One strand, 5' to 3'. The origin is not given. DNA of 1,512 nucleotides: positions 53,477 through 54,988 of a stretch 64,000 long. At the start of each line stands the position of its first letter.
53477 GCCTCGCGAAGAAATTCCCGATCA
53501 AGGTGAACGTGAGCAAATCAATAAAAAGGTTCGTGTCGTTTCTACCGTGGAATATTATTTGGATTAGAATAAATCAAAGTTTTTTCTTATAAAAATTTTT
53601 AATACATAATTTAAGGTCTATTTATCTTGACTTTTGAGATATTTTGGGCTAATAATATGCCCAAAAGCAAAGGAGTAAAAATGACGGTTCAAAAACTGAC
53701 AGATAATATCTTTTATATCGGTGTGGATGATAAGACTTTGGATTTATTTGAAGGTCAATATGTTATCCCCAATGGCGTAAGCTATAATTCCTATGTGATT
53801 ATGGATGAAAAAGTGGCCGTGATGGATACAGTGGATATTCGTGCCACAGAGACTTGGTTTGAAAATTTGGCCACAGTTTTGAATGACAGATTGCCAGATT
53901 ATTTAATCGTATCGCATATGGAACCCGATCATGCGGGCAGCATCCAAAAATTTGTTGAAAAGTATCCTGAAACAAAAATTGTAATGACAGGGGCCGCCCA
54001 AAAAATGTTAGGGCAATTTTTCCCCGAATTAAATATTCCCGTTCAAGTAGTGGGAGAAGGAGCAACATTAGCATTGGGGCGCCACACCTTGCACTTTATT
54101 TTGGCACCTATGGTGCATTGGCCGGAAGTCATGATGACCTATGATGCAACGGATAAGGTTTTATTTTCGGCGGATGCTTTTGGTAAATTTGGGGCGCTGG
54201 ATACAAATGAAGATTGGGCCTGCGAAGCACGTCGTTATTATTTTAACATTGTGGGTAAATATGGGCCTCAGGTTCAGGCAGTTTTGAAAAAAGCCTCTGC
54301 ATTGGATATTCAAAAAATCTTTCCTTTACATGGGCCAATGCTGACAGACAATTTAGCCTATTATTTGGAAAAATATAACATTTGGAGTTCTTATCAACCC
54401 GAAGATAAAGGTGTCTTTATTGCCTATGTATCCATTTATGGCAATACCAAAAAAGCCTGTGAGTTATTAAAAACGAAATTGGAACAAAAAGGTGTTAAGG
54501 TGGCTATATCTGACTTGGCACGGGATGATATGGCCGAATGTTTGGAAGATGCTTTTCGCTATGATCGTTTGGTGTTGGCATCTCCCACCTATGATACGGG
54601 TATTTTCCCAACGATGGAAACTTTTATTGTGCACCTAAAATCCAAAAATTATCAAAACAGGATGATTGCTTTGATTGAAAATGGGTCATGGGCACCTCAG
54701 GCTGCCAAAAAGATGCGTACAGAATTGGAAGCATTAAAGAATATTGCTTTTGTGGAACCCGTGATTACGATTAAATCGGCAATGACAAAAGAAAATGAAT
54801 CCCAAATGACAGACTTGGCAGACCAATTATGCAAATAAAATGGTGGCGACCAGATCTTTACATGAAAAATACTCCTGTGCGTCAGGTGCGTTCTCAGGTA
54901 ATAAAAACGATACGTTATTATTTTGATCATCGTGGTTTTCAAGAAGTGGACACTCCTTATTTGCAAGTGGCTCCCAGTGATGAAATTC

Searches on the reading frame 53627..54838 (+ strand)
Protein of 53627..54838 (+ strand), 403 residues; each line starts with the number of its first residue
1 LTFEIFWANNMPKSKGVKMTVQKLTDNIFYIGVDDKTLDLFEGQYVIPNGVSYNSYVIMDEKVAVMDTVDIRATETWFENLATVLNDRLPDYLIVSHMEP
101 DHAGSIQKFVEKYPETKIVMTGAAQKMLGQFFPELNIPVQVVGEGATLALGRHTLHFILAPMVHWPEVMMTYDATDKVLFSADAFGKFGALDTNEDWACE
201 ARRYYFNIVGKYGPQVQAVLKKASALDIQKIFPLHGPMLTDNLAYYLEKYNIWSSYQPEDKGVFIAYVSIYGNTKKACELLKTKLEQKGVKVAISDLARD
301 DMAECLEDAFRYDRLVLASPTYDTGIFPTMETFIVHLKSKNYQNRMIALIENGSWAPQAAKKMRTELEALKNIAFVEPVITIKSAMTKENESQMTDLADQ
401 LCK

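Call 71: search_protein_families(library=ncbifam, proteins=[window:53627-54838:+], max_evalue=1e-10)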
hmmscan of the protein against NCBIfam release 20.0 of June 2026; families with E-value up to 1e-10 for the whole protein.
window:53627-54838:+ (403 aa): 4 families
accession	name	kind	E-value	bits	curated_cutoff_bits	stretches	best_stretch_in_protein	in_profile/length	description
NF008887.0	PRK11921.1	equivalog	1.9e-56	191.6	635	1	23-384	4-374/396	anaerobic nitric oxide reductase flavorubredoxin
NF003954.0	PRK05452.1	equivalog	3.9e-49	167.8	711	1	24-368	5-361/479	anaerobic nitric oxide reductase flavorubredoxin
NF000059.1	tet_redox_37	exception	1.9e-13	51.1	225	1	203-277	3-76/108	tetracycline resistance NADPH-dependent oxidoreductase Tet(37)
TIGR01753.1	flav_short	equivalog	1.9e-11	44.6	123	1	263-401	1-139/140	flavodoxin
